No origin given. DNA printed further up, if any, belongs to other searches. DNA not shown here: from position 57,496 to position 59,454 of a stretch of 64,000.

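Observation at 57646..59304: Bacterial Elp3 homolog (radical SAM + GNAT) on the opposite strand inside the glycosylation island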

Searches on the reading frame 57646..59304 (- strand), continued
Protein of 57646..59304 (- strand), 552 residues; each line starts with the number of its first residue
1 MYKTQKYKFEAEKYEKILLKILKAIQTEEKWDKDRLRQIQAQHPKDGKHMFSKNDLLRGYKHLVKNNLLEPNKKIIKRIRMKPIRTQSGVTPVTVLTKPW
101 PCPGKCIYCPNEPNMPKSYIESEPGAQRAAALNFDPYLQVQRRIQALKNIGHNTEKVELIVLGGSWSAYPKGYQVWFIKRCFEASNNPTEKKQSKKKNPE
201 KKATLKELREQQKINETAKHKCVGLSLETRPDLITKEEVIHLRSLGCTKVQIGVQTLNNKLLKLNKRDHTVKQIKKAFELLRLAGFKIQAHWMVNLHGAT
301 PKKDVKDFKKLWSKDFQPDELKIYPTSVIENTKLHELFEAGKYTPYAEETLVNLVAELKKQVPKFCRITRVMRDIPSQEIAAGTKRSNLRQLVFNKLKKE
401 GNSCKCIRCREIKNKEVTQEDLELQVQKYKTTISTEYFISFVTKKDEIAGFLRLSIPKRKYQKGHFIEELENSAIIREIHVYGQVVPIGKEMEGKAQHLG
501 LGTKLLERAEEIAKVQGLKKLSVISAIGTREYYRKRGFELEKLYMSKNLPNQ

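Call 9: find_homologous_proteins(query=window:57646-59304:-, max_evalue=1e-10)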
Query window:57646-59304:- (552 aa): 7968 proteins with E <= 1e-10 among 8000 candidates; the best 120 are listed.
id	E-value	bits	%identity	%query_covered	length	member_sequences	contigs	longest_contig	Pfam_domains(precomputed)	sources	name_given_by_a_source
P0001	0.0e+0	1240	100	100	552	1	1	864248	PF16199.11,PF04055.28,PF00583.32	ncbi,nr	ncbi:tRNA uridine(34) 5-carboxymethylaminomethyl modification radical SAM/GNAT enzyme Elp3 [candidat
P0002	3.2e-266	902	70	99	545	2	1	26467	PF16199.11,PF04055.28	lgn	-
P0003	6.5e-263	891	70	99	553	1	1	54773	PF13673.14,PF16199.11,PF04055.28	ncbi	-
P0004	1.6e-262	890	71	99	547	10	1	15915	PF13673.14,PF16199.11,PF04055.28,PF00583.32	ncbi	-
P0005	1.1e-258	877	70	99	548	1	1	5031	PF13673.14,PF16199.11,PF04055.28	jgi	-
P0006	2.9e-258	876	69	100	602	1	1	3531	PF16199.11,PF04055.28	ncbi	-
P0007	4.5e-257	872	70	99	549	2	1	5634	PF16199.11,PF04055.28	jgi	-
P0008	5.6e-254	862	68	99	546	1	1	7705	PF13673.14,PF16199.11,PF04055.28,PF00583.32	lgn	-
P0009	3.6e-247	839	65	99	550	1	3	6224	PF16199.11,PF04055.28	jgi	jgi:elongator complex protein 3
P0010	1.4e-241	821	68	100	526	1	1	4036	PF13673.14,PF16199.11,PF04055.28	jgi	-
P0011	5.8e-240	816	66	99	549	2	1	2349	PF16199.11,PF04055.28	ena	-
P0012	2.6e-238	810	64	99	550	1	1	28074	PF13673.14,PF16199.11,PF04055.28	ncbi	-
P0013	9.4e-233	792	64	99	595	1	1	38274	PF16199.11,PF04055.28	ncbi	-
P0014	2.0e-229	781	63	99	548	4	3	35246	PF16199.11,PF04055.28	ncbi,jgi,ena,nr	ncbi:MAG TPA: tRNA uridine(34) 5-carboxymethylaminomethyl modification radical SAM/GNAT enzyme Elp3 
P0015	3.6e-229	780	63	99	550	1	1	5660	PF16199.11,PF04055.28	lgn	-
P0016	5.6e-227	773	63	99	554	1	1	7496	PF16199.11,PF04055.28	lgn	-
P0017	1.5e-222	758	62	99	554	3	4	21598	PF16199.11,PF04055.28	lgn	-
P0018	3.6e-221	754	62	99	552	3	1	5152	PF16199.11,PF04055.28,PF00583.32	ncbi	-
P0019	5.0e-210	717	68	85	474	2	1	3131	PF16199.11,PF04055.28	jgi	-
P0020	5.0e-204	697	59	97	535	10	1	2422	PF16199.11,PF04055.28,PF00583.32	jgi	jgi:elongator complex protein 3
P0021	8.1e-204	696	59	96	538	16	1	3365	PF13673.14,PF16199.11,PF04055.28,PF00583.32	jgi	jgi:elongator complex protein 3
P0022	3.9e-202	691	52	98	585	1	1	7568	PF16199.11,PF04055.28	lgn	-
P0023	5.5e-202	690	58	96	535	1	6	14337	PF13673.14,PF16199.11,PF04055.28,PF13508.14,PF00583.32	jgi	jgi:elongator complex protein 3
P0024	2.3e-201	688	58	96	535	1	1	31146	PF13673.14,PF16199.11,PF04055.28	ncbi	-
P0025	2.6e-201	688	53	98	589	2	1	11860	PF16199.11,PF04055.28,PF00583.32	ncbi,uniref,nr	ncbi:tRNA uridine(34) 5-carboxymethylaminomethyl modification radical SAM/GNAT enzyme Elp3 [Candidat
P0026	2.8e-201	688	54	98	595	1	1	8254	PF16199.11,PF04055.28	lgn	-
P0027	7.5e-201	687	56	98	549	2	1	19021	PF16199.11,PF04055.28,PF00583.32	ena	-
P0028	8.0e-200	683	57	96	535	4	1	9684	PF16199.11,PF04055.28,PF00583.32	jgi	jgi:elongator complex protein 3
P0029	4.9e-199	681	57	98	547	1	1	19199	PF16199.11,PF04055.28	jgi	jgi:elongator complex protein 3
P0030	8.8e-199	680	57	93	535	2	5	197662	PF13673.14,PF16199.11,PF04055.28,PF13508.14,PF00583.32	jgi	jgi:elongator complex protein 3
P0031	1.5e-198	679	58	96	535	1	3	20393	PF13673.14,PF16199.11,PF04055.28,PF00583.32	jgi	jgi:elongator complex protein 3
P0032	5.5e-198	677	56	98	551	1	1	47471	PF16199.11,PF04055.28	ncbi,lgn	-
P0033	1.3e-197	676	54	98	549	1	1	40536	PF16199.11,PF04055.28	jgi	jgi:elongator complex protein 3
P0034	5.9e-197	674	52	98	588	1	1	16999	PF16199.11,PF04055.28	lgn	-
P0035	9.9e-197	673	57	96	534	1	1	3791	PF16199.11,PF04055.28,PF00583.32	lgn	-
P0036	3.0e-196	671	58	96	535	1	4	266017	PF16199.11,PF04055.28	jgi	jgi:elongator complex protein 3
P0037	3.9e-196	671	56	96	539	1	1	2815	PF16199.11,PF04055.28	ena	-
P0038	4.9e-196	671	56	96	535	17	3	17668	PF16199.11,PF04055.28,PF00583.32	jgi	jgi:elongator complex protein 3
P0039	1.4e-195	669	51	99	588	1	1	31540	PF16199.11,PF04055.28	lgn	-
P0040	2.8e-195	668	51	99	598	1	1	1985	PF16199.11,PF04055.28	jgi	-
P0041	6.0e-195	667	56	94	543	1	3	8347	PF16199.11,PF04055.28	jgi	jgi:elongator complex protein 3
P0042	9.7e-195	666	52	98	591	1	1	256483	PF16199.11,PF04055.28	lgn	-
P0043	1.0e-194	666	56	94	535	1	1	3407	PF13673.14,PF16199.11,PF04055.28,PF00583.32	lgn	-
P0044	1.0e-194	666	56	96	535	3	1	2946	PF16199.11,PF04055.28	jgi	jgi:elongator complex protein 3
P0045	1.7e-194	666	58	96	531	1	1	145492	PF16199.11,PF04055.28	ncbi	-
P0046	1.8e-194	665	56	96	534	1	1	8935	PF16199.11,PF04055.28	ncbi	-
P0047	2.0e-194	665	56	99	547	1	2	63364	PF16199.11,PF04055.28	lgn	-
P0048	3.1e-194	665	53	98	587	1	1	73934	PF16199.11,PF04055.28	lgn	-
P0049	3.9e-194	664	56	96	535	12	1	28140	PF16199.11,PF04055.28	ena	-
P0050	7.3e-194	663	51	99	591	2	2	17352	PF16199.11,PF04055.28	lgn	-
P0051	9.0e-194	663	52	98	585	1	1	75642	PF16199.11,PF04055.28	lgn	-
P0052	1.0e-193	663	53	98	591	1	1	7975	PF16199.11,PF04055.28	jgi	-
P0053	1.6e-193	662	57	96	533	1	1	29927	PF16199.11,PF04055.28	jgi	jgi:elongator complex protein 3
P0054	2.3e-193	662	57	97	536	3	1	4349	PF16199.11,PF04055.28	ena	-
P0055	2.3e-193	662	51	98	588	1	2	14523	PF16199.11,PF04055.28,PF00583.32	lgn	-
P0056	2.3e-193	662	56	92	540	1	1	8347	PF16199.11,PF04055.28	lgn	-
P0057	2.3e-193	662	55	96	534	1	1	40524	PF16199.11,PF04055.28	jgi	jgi:elongator complex protein 3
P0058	8.5e-193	660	56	96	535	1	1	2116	PF16199.11,PF04055.28,PF00583.32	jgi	jgi:elongator complex protein 3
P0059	1.2e-192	659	51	98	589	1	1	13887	PF16199.11,PF04055.28,PF00583.32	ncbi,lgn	-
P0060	1.3e-192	659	57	95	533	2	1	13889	PF16199.11,PF04055.28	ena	-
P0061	1.4e-192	659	56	96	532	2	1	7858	PF16199.11,PF04055.28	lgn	-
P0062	2.1e-192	659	56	96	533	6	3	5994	PF16199.11,PF04055.28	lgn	-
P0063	2.2e-192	659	50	99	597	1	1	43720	PF16199.11,PF04055.28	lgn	-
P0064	3.9e-192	658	56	96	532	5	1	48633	PF16199.11,PF04055.28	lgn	-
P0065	4.3e-192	658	55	96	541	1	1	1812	PF16199.11,PF04055.28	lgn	-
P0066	4.3e-192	658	49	99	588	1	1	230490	PF16199.11,PF04055.28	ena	-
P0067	5.9e-192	657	56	95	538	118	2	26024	PF16199.11,PF04055.28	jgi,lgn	-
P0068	6.8e-192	657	53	95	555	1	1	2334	PF16199.11,PF04055.28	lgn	-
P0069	1.2e-191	656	50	98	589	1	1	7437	PF16199.11,PF04055.28,PF00583.32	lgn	-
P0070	1.8e-191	656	57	96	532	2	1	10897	PF16199.11,PF04055.28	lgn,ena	-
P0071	3.7e-191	655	54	95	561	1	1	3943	PF16199.11,PF04055.28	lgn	-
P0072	3.9e-191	655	54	98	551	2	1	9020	PF16199.11,PF04055.28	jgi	jgi:elongator complex protein 3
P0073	7.4e-191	654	56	96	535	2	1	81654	PF16199.11,PF04055.28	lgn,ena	-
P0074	8.8e-191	653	55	96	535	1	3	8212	PF16199.11,PF04055.28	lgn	-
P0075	8.9e-191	653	50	98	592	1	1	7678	PF16199.11,PF04055.28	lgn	-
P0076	1.0e-190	653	50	98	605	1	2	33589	PF13673.14,PF16199.11,PF04055.28,PF00583.32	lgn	-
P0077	1.2e-190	653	54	96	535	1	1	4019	PF16199.11,PF04055.28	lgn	-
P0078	1.4e-190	653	51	98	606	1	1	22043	PF16199.11,PF04055.28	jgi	jgi:elongator complex protein 3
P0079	1.5e-190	653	51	99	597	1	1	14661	PF16199.11,PF04055.28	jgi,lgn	-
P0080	2.2e-190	652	56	96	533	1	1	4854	PF16199.11,PF04055.28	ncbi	-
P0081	2.9e-190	652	51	99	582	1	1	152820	PF16199.11,PF04055.28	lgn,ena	-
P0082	3.5e-190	651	56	96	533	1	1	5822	PF16199.11,PF04055.28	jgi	-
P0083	6.1e-190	651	55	96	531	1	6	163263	PF13673.14,PF16199.11,PF04055.28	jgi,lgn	jgi:elongator complex protein 3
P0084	7.4e-190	650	52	98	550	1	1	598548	PF16199.11,PF04055.28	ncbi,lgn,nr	ncbi:tRNA uridine(34) 5-carboxymethylaminomethyl modification radical SAM/GNAT enzyme Elp3 [Candidat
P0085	8.1e-190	650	50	98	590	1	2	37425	PF16199.11,PF04055.28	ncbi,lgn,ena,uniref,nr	ncbi:tRNA uridine(34) 5-carboxymethylaminomethyl modification radical SAM/GNAT enzyme Elp3 [Candidat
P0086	1.5e-189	649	55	96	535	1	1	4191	PF16199.11,PF04055.28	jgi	jgi:elongator complex protein 3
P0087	1.7e-189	649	51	99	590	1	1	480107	PF16199.11,PF04055.28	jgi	jgi:elongator complex protein 3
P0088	3.2e-189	648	50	99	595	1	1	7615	PF16199.11,PF04055.28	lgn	-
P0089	4.4e-189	648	57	95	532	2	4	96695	PF16199.11,PF04055.28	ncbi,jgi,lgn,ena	-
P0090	4.8e-189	648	56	96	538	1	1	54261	PF16199.11,PF04055.28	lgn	-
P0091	5.0e-189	648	54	96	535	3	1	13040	PF16199.11,PF04055.28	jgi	-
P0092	5.7e-189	647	54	96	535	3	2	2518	PF16199.11,PF04055.28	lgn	-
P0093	6.8e-189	647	50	98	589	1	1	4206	PF16199.11,PF04055.28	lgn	-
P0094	8.4e-189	647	49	99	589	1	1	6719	PF16199.11,PF04055.28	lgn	-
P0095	1.0e-188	646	55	96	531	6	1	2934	PF16199.11,PF04055.28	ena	-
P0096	1.1e-188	646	55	96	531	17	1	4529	PF16199.11,PF04055.28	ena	-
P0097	1.2e-188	646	51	99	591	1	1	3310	PF13673.14,PF16199.11,PF04055.28,PF00583.32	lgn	-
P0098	1.3e-188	646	49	98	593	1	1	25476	PF16199.11,PF04055.28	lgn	-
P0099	1.5e-188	646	54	97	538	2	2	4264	PF16199.11,PF04055.28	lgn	-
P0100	1.9e-188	646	50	98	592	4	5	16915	PF16199.11,PF04055.28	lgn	-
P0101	2.0e-188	646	55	96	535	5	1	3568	PF16199.11,PF04055.28,PF00583.32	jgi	jgi:elongator complex protein 3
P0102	2.0e-188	646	55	96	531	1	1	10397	PF16199.11,PF04055.28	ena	-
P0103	2.1e-188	645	50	99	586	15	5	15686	PF16199.11,PF04055.28,PF00583.32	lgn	-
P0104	2.5e-188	645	55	96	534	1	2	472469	PF16199.11,PF04055.28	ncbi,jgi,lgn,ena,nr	ncbi:tRNA uridine(34) 5-carboxymethylaminomethyl modification radical SAM/GNAT enzyme Elp3 [bacteriu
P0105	2.5e-188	645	56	96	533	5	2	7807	PF16199.11,PF04055.28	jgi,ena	-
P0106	2.6e-188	645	53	98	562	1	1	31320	PF13673.14,PF16199.11,PF04055.28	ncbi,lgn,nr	ncbi:tRNA uridine(34) 5-carboxymethylaminomethyl modification radical SAM/GNAT enzyme Elp3 [Candidat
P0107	2.7e-188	645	53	98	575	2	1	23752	PF16199.11,PF04055.28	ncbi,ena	ncbi:MAG: tRNA uridine(34) 5-carboxymethylaminomethyl modification radical SAM/GNAT enzyme Elp3 [bac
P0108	3.4e-188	645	54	99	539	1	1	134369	PF16199.11,PF04055.28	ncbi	-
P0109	3.5e-188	645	55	96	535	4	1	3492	PF16199.11,PF04055.28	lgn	-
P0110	4.6e-188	644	54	96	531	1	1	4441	PF16199.11,PF04055.28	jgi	-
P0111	1.1e-187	643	51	98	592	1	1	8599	PF16199.11,PF04055.28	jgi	-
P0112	1.1e-187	643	55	96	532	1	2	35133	PF16199.11,PF04055.28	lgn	-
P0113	1.3e-187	643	50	98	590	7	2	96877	PF16199.11,PF04055.28,PF00583.32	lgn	-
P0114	1.4e-187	643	50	98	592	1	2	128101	PF16199.11,PF04055.28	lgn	-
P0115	1.5e-187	643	53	96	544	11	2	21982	PF16199.11,PF04055.28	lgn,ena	-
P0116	1.5e-187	643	53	99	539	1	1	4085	PF16199.11,PF04055.28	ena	-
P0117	1.6e-187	643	55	96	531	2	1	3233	PF16199.11,PF04055.28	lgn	-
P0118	1.6e-187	643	55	99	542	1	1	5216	PF16199.11,PF04055.28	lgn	-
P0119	2.0e-187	642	50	99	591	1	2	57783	PF16199.11,PF04055.28,PF00583.32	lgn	-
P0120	2.0e-187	642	55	96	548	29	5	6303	PF16199.11,PF04055.28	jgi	jgi:elongator complex protein 3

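Call 10: find_encoding_contigs(protein=window:57646-59304:-, flank=10000, max_places=6)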
Protein window:57646-59304:- (552 aa): no gene with exactly this product is on record in the collection.

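Call 12: list_cluster_members(proteins=[P0001, P0014, P0025, P0084, P0085, P0104, P0106, P0107, P0003, P0004])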
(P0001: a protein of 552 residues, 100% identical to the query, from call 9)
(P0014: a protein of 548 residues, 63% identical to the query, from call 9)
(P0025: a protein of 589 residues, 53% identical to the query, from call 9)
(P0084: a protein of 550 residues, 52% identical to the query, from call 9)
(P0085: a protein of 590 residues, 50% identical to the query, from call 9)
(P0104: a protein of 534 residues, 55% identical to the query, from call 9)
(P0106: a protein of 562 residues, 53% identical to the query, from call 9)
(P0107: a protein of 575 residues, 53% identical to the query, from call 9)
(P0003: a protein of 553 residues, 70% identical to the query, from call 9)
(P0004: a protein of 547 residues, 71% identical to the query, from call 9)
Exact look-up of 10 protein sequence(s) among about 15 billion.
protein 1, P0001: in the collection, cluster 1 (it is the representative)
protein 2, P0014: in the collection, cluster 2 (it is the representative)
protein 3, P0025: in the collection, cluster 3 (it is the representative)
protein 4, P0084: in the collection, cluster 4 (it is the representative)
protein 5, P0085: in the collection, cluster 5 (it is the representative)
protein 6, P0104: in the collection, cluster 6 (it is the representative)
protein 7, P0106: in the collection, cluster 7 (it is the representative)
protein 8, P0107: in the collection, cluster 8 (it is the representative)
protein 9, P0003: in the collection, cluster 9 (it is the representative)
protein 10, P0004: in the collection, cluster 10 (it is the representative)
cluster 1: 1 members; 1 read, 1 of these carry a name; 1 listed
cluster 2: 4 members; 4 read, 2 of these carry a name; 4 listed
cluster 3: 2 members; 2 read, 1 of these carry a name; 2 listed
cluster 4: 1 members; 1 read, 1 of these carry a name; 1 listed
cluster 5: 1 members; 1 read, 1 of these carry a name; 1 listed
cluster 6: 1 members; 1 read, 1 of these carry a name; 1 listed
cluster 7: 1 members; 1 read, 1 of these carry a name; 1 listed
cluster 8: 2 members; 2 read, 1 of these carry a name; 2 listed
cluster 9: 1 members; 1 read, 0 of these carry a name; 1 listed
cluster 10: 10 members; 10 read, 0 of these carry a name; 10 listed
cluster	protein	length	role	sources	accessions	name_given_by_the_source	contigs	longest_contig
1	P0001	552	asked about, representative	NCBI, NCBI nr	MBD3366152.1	tRNA uridine(34) 5-carboxymethylaminomethyl modification radical SAM/GNAT enzyme Elp3 ...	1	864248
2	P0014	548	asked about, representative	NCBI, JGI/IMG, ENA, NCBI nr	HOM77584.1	MAG TPA: tRNA uridine(34) 5-carboxymethylaminomethyl modification radical SAM/GNAT enzyme ... | tRNA uridine(34) 5-carboxymethylaminomethyl modification radical SAM/GNAT enzyme Elp3 ...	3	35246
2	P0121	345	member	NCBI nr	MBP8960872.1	GNAT family N-acetyltransferase [Patescibacteria group bacterium]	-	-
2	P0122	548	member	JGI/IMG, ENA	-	-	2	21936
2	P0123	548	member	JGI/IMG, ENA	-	-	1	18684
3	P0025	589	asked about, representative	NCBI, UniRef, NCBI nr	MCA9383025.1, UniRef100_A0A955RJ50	tRNA uridine(34) 5-carboxymethylaminomethyl modification radical SAM/GNAT enzyme Elp3 ... | tRNA carboxymethyluridine synthase n=1 Tax=Candidatus Dojkabacteria bacterium ...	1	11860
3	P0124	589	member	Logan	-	-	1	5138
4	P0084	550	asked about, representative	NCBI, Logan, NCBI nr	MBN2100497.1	tRNA uridine(34) 5-carboxymethylaminomethyl modification radical SAM/GNAT enzyme Elp3 ...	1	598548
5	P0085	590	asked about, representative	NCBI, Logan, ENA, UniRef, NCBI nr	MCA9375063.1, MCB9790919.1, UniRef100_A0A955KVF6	tRNA uridine(34) 5-carboxymethylaminomethyl modification radical SAM/GNAT enzyme Elp3 ... | tRNA carboxymethyluridine synthase n=1 Tax=Candidatus Dojkabacteria bacterium ...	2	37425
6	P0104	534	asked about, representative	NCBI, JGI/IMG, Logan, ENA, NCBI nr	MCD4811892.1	tRNA uridine(34) 5-carboxymethylaminomethyl modification radical SAM/GNAT enzyme Elp3 ...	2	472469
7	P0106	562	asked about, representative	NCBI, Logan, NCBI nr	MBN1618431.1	tRNA uridine(34) 5-carboxymethylaminomethyl modification radical SAM/GNAT enzyme Elp3 ...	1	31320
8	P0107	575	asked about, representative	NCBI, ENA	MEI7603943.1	MAG: tRNA uridine(34) 5-carboxymethylaminomethyl modification radical SAM/GNAT enzyme ...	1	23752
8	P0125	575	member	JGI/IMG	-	-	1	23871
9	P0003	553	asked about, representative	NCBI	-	-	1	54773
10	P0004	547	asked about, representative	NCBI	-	-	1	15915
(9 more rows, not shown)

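Call 14: find_related_loci(query=window:57646-59304:-, collection=genome_contigs, flank=6000)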
Query window:57646-59304:- (552 aa) in genome_contigs; peptide patterns used: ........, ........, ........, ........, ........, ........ (x = any residue, [..] = any of these).
275 stretches matched a pattern; 106 encode a relative of the query (tblastn E <= 1e-3); the best 80 are kept; 80 distinct loci.
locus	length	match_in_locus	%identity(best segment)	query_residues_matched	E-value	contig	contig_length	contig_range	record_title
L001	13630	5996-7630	71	1-549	0e+0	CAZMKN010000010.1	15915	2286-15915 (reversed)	MAG TPA_asm: uncultured Candidatus Saccharibacteria bacterium isolate SRP191223_co1_110 genome assembly, contig: NODE_37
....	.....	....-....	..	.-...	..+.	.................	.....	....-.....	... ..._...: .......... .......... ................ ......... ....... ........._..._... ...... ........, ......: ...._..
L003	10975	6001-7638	66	1-549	0e+0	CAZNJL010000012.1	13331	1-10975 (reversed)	MAG TPA_asm: uncultured Candidatus Saccharibacteria bacterium isolate SRP178699_co1_444 genome assembly, contig: NODE_61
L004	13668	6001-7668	64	1-547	0e+0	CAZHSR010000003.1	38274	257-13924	MAG TPA_asm: uncultured Candidatus Saccharibacteria bacterium isolate SRP192927_co7_633 genome assembly, contig: NODE_15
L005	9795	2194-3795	54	18-549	0e+0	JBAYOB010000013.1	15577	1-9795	MAG: Candidatus Dojkabacteria bacterium isolate SO_2016_LW2_102 scaffold07418_LW138R_2016, whole genome shotgun sequence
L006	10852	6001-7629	52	17-549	0e+0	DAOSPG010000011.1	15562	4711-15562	MAG TPA_asm: bacterium isolate AMR_MDS_2325 NODE_3809_length_15562_cov_21.479525, whole genome shotgun sequence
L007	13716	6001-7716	48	6-549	0e+0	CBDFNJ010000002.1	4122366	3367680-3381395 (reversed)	MAG: Candidatus Marinacidobacterales bacterium isolate b83d0dcc-da93-416a-ac20-8b57dddb6799 genome assembly, contig: con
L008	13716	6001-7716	47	6-549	1e-180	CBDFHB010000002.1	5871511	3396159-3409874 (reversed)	MAG: Candidatus Marinacidobacterales bacterium isolate 4f9178b5-c147-4fb2-a822-cd01c555588a genome assembly, contig: con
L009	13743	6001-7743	46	7-549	6e-178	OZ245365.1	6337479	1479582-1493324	MAG: Candidatus Marinacidobacterales bacterium isolate 428a867e-cc31-4725-90fc-edcd7ced3517 genome assembly, chromosome:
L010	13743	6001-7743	46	7-549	7e-177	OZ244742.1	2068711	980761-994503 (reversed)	MAG: Candidatus Marinacidobacterales bacterium isolate 830f3ca3-a0f5-4ab1-83b9-294b1c63e4d0 genome assembly, chromosome:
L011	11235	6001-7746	44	5-549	4e-176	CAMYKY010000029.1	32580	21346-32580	MAG: uncultured Acidobacteria bacterium isolate FCS_M_Acidobacteriota_01 genome assembly, contig: scaffold_1047, whole g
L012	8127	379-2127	46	7-551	5e-176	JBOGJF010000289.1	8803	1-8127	MAG: Vicinamibacteria bacterium isolate M3-S_concoct.bin.117_sub k127_1232012, whole genome shotgun sequence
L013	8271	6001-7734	46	5-547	7e-174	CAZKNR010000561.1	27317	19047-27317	MAG TPA_asm: uncultured Acidobacteriota bacterium isolate binchicken_co165_16 genome assembly, contig: k141_540942, whol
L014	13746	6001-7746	45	7-549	8e-173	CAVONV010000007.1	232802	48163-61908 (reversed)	MAG: uncultured Acidobacteriota bacterium isolate MFD09964.bin.1.111 genome assembly, contig: contig_2829, whole genome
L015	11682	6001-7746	46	7-549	2e-172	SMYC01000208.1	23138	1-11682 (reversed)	MAG: Acidobacteria bacterium isolate N075bin57 k141_1279679, whole genome shotgun sequence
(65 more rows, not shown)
